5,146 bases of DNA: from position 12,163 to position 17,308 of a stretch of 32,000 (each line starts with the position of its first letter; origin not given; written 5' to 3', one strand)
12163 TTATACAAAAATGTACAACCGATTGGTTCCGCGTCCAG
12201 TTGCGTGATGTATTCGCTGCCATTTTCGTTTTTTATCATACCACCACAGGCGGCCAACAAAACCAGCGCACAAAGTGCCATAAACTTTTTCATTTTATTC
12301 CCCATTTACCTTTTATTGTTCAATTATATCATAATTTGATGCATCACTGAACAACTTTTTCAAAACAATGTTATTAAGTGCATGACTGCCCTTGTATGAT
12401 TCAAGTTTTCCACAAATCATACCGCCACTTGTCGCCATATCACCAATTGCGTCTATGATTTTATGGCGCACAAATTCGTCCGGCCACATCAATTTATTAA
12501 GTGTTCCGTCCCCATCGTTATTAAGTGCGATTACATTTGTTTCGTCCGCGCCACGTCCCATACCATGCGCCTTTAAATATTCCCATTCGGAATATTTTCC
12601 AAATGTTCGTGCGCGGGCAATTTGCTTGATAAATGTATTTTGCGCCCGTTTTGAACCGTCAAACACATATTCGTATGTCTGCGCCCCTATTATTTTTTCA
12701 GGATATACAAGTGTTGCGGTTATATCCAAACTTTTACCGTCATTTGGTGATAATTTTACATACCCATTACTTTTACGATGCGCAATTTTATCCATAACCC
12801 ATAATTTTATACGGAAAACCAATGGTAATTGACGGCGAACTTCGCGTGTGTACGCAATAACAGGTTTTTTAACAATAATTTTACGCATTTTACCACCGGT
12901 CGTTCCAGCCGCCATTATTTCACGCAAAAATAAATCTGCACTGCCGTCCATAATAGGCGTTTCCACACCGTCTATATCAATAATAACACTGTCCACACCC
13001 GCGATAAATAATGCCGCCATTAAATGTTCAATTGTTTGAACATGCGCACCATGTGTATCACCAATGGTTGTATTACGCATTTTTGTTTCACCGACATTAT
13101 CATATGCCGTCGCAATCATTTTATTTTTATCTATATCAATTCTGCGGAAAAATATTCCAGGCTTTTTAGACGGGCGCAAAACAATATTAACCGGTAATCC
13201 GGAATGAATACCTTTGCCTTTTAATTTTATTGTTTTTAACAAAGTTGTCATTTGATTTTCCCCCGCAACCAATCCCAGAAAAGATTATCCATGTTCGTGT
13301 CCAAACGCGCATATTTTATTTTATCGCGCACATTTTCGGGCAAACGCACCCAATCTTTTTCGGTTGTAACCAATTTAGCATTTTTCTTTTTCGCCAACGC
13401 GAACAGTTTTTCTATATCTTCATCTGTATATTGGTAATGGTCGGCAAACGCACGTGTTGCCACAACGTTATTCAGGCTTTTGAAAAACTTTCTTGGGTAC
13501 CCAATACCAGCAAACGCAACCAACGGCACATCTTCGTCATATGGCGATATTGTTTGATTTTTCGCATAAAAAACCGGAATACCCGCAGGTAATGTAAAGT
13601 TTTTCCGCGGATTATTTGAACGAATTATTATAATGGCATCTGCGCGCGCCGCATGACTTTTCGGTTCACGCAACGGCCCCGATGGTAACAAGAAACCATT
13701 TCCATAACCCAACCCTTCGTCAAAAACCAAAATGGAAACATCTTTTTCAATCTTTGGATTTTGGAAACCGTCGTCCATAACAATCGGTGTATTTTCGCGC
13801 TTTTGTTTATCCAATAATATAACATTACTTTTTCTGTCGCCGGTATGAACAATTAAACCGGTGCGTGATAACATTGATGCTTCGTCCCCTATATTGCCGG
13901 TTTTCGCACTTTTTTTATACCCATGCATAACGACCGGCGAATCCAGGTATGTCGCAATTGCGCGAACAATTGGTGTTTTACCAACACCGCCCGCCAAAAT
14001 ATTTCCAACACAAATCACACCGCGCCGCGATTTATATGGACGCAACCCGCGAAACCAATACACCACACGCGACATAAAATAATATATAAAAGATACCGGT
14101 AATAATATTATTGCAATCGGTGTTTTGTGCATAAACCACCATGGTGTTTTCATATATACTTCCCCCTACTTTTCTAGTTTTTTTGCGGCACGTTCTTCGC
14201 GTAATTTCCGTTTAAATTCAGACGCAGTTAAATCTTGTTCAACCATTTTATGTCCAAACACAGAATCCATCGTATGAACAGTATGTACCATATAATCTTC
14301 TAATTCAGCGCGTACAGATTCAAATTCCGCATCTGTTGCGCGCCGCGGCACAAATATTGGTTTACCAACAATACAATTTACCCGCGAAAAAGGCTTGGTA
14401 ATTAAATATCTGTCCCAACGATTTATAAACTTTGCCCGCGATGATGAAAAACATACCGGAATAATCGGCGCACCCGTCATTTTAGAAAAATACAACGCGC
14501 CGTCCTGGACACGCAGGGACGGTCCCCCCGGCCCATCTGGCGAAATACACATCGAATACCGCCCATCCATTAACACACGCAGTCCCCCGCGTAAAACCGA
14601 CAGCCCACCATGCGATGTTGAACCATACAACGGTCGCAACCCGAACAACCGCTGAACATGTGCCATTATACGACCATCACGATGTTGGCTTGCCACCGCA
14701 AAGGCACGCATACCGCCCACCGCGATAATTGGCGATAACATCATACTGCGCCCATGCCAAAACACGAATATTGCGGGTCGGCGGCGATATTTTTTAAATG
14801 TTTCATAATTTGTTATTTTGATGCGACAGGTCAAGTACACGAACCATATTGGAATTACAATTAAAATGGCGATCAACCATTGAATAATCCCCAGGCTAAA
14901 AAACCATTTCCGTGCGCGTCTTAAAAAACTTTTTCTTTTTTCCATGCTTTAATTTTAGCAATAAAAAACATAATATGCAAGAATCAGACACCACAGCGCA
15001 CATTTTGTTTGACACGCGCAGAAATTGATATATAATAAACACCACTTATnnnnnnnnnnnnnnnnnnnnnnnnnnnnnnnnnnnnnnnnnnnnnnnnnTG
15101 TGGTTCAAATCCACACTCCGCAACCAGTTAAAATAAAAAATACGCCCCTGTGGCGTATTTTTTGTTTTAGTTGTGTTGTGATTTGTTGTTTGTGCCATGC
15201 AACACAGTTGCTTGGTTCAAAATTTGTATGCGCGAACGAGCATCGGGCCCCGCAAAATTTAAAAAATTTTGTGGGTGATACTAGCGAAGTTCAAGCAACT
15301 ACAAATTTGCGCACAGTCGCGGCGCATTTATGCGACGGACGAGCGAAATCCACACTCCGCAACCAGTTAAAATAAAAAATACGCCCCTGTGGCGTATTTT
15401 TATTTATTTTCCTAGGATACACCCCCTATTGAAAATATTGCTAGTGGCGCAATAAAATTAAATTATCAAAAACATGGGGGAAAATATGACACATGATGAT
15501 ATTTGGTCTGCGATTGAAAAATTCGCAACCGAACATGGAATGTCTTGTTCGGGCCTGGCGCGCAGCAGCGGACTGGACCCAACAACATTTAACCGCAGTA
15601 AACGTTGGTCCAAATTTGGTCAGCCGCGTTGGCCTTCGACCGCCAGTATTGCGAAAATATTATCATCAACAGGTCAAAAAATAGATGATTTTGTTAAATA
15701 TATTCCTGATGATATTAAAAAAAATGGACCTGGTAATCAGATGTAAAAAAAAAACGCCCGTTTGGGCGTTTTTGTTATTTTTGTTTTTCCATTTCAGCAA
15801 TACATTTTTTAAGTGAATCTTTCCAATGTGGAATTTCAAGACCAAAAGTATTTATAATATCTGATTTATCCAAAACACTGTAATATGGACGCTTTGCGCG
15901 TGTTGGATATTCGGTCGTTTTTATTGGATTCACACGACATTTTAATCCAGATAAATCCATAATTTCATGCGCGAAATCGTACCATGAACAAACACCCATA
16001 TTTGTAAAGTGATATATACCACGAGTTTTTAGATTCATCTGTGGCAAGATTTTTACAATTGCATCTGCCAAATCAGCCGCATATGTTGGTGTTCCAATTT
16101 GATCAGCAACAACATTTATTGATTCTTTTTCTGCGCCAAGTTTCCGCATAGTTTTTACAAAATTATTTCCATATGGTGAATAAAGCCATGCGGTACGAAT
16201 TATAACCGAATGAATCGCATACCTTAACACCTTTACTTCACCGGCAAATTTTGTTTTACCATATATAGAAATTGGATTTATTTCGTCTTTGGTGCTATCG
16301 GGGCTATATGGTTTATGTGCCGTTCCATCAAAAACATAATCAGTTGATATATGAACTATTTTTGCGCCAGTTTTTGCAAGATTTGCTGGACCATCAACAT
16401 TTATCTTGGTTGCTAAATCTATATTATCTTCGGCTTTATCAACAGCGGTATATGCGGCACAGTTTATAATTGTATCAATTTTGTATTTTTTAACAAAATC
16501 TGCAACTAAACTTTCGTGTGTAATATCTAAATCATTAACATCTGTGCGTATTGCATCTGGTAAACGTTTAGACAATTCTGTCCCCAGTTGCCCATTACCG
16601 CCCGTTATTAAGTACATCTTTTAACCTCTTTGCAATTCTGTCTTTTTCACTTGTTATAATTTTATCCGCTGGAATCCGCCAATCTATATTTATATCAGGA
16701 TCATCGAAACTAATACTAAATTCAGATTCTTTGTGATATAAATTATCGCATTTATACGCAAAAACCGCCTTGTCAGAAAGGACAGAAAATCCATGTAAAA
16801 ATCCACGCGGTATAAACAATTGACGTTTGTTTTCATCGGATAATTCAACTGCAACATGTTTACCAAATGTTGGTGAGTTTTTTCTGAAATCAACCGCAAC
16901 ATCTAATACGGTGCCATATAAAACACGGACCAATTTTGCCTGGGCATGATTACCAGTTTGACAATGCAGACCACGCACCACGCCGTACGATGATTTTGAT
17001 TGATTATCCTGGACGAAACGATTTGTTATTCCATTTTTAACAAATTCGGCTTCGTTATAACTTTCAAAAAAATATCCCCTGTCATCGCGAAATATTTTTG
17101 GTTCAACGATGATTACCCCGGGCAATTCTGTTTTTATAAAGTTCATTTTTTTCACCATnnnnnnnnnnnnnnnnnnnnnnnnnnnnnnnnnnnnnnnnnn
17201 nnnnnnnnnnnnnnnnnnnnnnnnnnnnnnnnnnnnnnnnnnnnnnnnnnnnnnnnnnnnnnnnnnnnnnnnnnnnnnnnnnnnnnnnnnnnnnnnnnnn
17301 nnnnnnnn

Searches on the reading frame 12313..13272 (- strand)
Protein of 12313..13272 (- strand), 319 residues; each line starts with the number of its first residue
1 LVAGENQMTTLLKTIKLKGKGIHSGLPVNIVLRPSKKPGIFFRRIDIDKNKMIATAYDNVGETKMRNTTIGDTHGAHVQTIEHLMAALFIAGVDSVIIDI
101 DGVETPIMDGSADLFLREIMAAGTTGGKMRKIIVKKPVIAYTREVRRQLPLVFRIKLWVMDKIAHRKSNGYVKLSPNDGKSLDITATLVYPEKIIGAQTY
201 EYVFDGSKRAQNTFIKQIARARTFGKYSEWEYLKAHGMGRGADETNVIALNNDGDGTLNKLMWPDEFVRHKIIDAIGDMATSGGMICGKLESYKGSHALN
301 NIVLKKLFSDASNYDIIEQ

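Call 9: search_protein_families(library=pfam, proteins=[window:12313-13272:-], max_evalue=0.01)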
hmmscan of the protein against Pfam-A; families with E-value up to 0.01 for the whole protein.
window:12313-13272:- (319 aa): 1 family
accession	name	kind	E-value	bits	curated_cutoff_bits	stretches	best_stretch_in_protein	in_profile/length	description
PF03331.19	LpxC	-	1.7e-69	234.8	27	1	9-308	2-267/268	UDP-3-O-acyl N-acetylglycosamine deacetylase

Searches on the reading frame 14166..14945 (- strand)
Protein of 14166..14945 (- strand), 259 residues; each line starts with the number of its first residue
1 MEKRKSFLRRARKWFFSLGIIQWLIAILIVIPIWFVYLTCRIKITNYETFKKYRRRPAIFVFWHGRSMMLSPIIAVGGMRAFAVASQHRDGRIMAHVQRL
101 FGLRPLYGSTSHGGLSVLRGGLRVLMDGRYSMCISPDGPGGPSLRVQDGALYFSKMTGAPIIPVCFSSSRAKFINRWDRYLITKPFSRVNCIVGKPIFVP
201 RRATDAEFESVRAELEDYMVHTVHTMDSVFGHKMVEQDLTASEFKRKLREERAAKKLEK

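Call 8: search_protein_families(library=pfam, proteins=[window:14166-14945:-], max_evalue=0.01)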
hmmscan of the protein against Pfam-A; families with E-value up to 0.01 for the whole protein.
window:14166-14945:- (259 aa): 1 family
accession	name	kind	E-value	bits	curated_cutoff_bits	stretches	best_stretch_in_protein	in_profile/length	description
PF04028.18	DUF374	-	1.3e-16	60.4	26.8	1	79-142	6-68/69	Domain of unknown function (DUF374)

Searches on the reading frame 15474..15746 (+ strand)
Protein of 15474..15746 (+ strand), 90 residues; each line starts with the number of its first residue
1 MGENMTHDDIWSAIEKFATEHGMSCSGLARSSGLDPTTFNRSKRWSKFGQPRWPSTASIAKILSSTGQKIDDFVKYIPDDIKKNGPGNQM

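Call 39: search_protein_families(library=pfam, proteins=[window:15474-15746:+], max_evalue=5)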
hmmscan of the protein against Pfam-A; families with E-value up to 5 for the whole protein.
window:15474-15746:+ (90 aa): 4 families
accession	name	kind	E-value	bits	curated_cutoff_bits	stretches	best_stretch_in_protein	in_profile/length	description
PF13443.12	HTH_26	-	0.00039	21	22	1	14-79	2-63/63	Cro/C1-type HTH DNA-binding domain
PF13730.12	HTH_36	-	0.017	15.4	25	0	11-42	11-45/55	Helix-turn-helix domain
PF13693.12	HTH_35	-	0.086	13.3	25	1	6-65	3-53/75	Winged helix-turn-helix DNA-binding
PF06892.16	Phage_CP76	-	0.24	11.7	26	1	12-40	5-33/146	Phage regulatory protein CII (CP76)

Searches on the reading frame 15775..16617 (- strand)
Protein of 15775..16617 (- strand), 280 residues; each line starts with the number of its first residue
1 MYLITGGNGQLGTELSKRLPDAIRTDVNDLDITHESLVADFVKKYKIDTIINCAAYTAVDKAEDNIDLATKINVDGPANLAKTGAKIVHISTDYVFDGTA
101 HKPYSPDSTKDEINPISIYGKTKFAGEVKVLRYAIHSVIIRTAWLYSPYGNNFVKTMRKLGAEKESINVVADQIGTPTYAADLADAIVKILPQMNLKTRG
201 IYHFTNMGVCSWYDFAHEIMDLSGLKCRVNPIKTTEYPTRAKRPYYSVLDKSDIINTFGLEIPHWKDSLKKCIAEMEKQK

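Call 8: search_protein_families(library=pfam, proteins=[window:15775-16617:-], max_evalue=0.01)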
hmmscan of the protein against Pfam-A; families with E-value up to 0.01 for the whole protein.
window:15775-16617:- (280 aa): 6 families
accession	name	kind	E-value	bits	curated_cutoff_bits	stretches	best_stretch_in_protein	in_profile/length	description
PF04321.23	RmlD_sub_bind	-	2.7e-96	322.4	27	1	3-276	4-285/287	RmlD substrate binding domain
PF01370.27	Epimerase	-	7e-21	75.2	20.9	1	3-195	2-229/240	NAD dependent epimerase/dehydratase family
PF16363.11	GDP_Man_Dehyd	-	2.4e-12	47.4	27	1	27-155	56-194/332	GDP-mannose 4,6 dehydratase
PF02719.21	Polysacc_synt_2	-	5.9e-09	36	20.2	1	31-94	62-130/293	Polysaccharide biosynthesis protein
PF07993.18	NAD_binding_4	-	1.6e-05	24.7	20.1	1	46-143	88-205/258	Male sterility protein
PF01073.25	3Beta_HSD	-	0.00014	21.5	22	0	47-191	67-229/280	3-beta hydroxysteroid dehydrogenase/isomerase family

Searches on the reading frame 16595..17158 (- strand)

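Call 8: search_protein_families(library=pfam, proteins=[window:16595-17158:-], max_evalue=0.01)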
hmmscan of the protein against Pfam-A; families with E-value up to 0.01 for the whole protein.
window:16595-17158:- (187 aa): 1 family
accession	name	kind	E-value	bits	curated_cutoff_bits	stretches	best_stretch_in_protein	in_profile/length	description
PF00908.23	dTDP_sugar_isom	-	3.1e-72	242.2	27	1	9-181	1-168/168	dTDP-4-dehydrorhamnose 3,5-epimerase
